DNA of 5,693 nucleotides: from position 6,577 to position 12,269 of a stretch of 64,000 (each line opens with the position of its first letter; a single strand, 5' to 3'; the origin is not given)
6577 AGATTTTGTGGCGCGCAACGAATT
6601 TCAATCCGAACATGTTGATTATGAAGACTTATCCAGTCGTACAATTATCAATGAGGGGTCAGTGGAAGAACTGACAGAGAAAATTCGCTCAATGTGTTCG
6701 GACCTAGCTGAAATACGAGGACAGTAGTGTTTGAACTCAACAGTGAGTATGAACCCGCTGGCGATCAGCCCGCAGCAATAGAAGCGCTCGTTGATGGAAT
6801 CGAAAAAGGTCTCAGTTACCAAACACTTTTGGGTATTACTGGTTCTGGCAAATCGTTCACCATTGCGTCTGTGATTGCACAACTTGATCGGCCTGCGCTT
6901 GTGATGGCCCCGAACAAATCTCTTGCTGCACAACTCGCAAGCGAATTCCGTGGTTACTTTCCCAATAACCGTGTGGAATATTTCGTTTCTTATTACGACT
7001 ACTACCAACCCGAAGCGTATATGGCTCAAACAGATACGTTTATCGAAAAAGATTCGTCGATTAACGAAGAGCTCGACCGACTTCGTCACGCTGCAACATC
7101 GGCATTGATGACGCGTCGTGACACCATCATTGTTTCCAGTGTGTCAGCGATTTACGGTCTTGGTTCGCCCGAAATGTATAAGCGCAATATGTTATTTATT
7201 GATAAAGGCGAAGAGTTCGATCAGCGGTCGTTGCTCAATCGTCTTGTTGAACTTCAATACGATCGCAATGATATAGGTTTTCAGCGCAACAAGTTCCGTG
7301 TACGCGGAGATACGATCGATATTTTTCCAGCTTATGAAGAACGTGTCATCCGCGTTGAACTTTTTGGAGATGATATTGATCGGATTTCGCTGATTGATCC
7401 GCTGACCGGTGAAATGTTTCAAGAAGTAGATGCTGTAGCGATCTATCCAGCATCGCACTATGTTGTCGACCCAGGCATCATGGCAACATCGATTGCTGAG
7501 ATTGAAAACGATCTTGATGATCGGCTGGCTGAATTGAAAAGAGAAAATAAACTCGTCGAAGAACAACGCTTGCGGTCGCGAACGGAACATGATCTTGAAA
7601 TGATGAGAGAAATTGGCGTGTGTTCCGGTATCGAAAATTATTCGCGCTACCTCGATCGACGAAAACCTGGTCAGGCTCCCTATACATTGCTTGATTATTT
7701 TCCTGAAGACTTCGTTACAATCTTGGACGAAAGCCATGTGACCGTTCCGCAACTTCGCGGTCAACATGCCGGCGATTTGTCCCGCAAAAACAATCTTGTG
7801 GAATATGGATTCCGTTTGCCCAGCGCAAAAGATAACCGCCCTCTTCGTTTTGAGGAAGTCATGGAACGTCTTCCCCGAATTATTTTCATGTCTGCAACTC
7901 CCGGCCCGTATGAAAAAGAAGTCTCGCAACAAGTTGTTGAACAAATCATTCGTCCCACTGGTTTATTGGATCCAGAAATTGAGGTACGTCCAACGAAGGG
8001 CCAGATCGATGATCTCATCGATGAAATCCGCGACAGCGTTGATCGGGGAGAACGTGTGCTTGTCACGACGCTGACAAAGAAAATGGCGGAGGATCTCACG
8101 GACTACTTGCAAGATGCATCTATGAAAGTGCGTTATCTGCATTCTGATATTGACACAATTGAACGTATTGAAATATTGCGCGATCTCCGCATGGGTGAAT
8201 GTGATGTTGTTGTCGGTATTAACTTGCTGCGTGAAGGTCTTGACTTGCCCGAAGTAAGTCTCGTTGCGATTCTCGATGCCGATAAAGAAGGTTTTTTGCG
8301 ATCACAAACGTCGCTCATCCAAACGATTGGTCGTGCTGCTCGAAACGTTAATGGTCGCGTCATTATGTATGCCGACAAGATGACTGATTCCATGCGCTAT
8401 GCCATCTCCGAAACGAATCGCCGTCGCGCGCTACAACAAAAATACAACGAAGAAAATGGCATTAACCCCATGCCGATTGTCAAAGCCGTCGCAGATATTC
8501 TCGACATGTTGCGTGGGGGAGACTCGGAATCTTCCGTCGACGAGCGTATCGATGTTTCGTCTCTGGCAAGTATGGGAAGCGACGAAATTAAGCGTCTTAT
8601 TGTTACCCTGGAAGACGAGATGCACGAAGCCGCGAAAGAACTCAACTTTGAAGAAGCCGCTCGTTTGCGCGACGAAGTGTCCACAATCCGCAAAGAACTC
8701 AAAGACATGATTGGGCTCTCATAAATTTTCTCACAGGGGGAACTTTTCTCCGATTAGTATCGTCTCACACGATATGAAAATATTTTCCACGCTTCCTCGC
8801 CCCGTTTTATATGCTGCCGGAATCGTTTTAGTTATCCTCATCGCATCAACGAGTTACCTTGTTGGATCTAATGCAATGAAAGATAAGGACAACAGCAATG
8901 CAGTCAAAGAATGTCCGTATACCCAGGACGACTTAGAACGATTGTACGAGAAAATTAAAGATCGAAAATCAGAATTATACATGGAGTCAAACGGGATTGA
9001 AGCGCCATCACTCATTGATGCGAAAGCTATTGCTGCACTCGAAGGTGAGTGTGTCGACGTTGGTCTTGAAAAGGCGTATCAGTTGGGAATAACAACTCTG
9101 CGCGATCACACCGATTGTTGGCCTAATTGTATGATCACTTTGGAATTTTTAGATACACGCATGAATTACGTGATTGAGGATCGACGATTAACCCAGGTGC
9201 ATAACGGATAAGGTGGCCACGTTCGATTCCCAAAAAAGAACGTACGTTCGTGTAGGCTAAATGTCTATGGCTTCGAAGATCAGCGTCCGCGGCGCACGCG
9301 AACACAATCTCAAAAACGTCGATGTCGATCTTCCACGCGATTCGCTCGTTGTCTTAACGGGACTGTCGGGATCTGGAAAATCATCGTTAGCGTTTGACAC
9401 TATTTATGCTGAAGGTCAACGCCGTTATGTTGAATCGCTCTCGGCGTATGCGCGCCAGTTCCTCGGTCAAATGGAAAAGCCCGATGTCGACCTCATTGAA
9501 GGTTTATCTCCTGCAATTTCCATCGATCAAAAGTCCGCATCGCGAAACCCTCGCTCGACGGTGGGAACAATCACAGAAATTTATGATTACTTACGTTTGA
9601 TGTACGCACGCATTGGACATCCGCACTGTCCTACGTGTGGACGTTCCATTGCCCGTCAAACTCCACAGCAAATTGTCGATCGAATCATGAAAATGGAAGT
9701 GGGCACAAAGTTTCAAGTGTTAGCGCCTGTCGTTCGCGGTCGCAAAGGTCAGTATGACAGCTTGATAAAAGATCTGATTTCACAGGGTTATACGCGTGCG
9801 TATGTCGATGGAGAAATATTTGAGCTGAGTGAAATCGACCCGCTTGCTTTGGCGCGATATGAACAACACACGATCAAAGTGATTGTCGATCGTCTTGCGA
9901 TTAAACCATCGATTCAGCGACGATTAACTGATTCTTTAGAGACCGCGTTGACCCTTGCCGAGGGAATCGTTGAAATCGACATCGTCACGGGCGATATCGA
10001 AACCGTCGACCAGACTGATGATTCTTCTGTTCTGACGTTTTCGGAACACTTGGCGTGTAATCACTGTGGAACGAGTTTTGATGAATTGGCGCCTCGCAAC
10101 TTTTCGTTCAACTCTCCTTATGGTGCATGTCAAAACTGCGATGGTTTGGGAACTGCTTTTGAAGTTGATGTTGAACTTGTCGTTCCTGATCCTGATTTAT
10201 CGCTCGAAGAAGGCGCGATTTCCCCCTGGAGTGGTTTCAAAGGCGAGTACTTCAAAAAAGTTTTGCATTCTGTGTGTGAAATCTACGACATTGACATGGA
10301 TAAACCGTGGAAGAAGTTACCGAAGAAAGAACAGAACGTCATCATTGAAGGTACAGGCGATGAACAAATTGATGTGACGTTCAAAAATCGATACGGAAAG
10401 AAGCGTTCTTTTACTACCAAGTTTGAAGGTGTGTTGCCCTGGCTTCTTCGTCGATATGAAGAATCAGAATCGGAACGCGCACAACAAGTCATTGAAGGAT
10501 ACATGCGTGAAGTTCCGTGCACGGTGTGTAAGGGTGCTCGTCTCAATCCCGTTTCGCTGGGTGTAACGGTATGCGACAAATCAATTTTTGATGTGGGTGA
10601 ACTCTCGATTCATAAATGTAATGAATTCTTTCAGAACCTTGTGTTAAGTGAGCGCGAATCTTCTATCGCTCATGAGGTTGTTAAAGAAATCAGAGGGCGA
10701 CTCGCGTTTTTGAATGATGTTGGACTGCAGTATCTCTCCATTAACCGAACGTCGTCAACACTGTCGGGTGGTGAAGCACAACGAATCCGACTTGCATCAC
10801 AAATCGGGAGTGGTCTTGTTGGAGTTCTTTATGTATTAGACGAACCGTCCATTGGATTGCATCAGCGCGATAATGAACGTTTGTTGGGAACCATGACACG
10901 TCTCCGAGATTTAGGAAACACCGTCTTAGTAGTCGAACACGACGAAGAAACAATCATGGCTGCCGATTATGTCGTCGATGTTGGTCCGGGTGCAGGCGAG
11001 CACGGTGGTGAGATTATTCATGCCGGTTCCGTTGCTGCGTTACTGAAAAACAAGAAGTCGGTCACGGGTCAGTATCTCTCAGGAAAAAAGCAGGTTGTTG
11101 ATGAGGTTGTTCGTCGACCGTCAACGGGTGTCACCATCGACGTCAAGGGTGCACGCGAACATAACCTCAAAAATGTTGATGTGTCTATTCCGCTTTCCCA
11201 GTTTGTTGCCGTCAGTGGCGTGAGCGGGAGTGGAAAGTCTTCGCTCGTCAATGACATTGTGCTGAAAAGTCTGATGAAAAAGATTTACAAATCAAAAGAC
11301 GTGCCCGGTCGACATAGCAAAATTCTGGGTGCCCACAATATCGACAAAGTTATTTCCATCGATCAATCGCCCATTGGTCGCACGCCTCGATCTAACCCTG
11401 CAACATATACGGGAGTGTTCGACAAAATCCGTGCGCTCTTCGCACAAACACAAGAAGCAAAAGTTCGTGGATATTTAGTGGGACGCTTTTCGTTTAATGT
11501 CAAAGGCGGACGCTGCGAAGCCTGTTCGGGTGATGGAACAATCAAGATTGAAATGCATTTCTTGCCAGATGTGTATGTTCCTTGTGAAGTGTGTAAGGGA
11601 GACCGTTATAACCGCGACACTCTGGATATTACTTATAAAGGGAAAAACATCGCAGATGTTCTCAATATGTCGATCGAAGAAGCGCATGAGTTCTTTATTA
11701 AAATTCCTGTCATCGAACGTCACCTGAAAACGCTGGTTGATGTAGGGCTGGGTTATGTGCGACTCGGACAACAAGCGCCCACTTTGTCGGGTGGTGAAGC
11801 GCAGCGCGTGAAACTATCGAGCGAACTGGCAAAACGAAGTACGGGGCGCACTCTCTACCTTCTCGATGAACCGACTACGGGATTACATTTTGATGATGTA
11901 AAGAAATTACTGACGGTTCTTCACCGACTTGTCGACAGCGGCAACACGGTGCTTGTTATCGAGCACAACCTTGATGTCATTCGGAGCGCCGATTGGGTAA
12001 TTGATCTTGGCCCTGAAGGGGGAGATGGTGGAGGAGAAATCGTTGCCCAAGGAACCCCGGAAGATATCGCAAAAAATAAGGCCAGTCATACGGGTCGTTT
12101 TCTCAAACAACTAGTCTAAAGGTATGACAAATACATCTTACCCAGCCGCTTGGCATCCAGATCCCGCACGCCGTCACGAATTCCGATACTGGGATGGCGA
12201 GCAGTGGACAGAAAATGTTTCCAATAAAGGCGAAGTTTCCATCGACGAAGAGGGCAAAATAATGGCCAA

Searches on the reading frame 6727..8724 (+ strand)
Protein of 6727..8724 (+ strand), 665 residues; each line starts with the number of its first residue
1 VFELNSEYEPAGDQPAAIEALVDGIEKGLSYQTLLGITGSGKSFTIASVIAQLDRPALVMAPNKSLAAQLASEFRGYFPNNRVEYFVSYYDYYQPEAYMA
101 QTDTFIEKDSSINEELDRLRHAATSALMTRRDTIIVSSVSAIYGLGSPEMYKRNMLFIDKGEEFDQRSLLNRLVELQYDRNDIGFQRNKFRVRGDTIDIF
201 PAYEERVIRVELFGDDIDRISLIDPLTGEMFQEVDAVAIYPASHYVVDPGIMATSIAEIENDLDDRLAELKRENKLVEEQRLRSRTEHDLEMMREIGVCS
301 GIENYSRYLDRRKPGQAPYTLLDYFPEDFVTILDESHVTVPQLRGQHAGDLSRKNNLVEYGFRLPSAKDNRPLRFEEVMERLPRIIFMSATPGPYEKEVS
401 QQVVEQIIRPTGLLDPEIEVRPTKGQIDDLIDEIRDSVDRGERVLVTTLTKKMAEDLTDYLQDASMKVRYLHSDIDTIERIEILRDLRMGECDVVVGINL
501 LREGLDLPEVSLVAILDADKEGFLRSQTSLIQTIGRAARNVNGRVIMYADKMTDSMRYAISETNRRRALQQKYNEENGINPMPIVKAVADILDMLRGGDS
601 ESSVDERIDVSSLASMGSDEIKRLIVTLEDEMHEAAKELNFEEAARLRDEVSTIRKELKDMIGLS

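Call 35: search_protein_families(library=ncbifam, proteins=[window:6727-8724:+])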
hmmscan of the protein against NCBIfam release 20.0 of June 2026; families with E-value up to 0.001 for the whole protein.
window:6727-8724:+ (665 aa): 39 families (the best 25 are shown)
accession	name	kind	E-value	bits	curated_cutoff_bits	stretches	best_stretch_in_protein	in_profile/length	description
NF003673.1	PRK05298.1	equivalog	0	1054.5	743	1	2-656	2-652/653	excinuclease ABC subunit UvrB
TIGR00631.1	uvrb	equivalog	0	1036.2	750.1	1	2-654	2-657/658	excinuclease ABC subunit UvrB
TIGR00580.2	mfd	equivalog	3.1e-18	65.6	800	1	173-278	1-102/907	transcription-repair coupling factor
TIGR00595.1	priA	equivalog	4.2e-14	52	230.35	1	448-584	272-416/509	replication restart helicase PriA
NF004066.1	PRK05580.1-3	equivalog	5.1e-13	48.2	813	1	458-547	553-654/788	primosomal protein N'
NF004067.0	PRK05580.1-4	equivalog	9.8e-12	44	763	2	466-549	508-603/737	primosomal protein N'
NF004070.0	PRK05580.2-2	equivalog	1.4e-11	43.3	921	1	452-575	496-627/729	primosomal protein N'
NF010337.0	PRK13766.1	equivalog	2.4e-11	42.5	610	1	426-574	352-502/781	Hef nuclease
NF007966.0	PRK10689.1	equivalog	2.6e-11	42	1329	1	34-250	19-222/1148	transcription-repair coupling factor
NF004068.0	PRK05580.1-5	equivalog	5e-11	41.4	1249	1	448-562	554-673/795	primosomal protein N'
NF053636.1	DDHlcsCsdAPsy1082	equivalog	6.8e-11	41.4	890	1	442-586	244-381/512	DEAD/DEAH box helicase CsdA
NF053631.1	RNA_helic_CshA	equivalog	9.4e-10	37.9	646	1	438-594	234-386/434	degradosome RNA helicase CshA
TIGR00643.1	recG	equivalog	9.6e-10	37.8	659.4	1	450-544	469-557/629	ATP-dependent DNA helicase RecG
NF008744.0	PRK11776.1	equivalog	1.2e-08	33.9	524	1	440-576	241-373/460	ATP-dependent RNA helicase DbpA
NF004069.0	PRK05580.2-1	equivalog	2.6e-08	32.8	767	1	450-550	389-496/612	primosomal protein N'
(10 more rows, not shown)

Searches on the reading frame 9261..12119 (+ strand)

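Call 35: search_protein_families(library=ncbifam, proteins=[window:9261-12119:+])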
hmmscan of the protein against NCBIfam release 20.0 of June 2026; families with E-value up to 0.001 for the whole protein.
window:9261-12119:+ (952 aa): 166 families (the best 25 are shown)
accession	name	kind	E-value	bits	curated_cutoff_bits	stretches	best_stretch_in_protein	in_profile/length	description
NF001503.0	PRK00349.1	equivalog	0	1555.4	1147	1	3-951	2-940/943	excinuclease ABC subunit UvrA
TIGR00630.1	uvra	equivalog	0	1452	729.8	1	6-937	1-924/924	excinuclease ABC subunit UvrA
NF001885.0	PRK00635.1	equivalog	5.7e-210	700.1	3054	1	7-941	6-909/1809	excinuclease ABC subunit A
TIGR02857.1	CydD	equivalog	4.2e-34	118.4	435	3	828-916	444-529/529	thiol reductant ABC exporter subunit CydD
NF040873.1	AztA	equivalog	5.3e-34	117.5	220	2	837-915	115-190/191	zinc ABC transporter ATP-binding protein AztA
TIGR03608.1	L_ocin_972_ABC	subfamily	4.6e-32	111.2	254.85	2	819-916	113-206/206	putative bacteriocin export ABC transporter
TIGR04521.1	ECF_ATPase_2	equivalog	2.8e-31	108.6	330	3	822-940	125-236/279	energy-coupling factor transporter ATPase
TIGR02673.1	FtsE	equivalog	4.1e-30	105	264.85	2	820-909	117-202/214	cell division ATP-binding protein FtsE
TIGR04520.1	ECF_ATPase_1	equivalog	1.4e-29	103.4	315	2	836-941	131-228/269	energy-coupling factor transporter ATPase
NF010068.0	PRK13548.1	equivalog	2.8e-28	98.8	261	2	837-939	133-233/261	heme ABC transporter ATP-binding protein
TIGR03873.1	F420-0_ABC_ATP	hypoth_equivalog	1.3e-24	86.9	372.4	2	838-936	134-224/256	putative F420-0 ABC transporter ATP-binding protein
TIGR01166.1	cbiO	subfamily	1.5e-24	86.5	211.8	2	837-906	123-189/190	cobalt ABC transporter, ATP-binding protein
TIGR00972.1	3a0107s01c2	equivalog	1.6e-23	83.3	343.2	2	834-945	137-240/248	phosphate ABC transporter ATP-binding protein PstB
NF008409.0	PRK11231.1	equivalog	2.4e-23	82.8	375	2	840-939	137-228/255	Fe(3+) dicitrate ABC transporter ATP-binding protein FecE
NF008379.0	PRK11174.1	equivalog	5.1e-23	81.6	684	2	829-941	474-575/588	heme ABC transporter permease/ATP-binding protein CydD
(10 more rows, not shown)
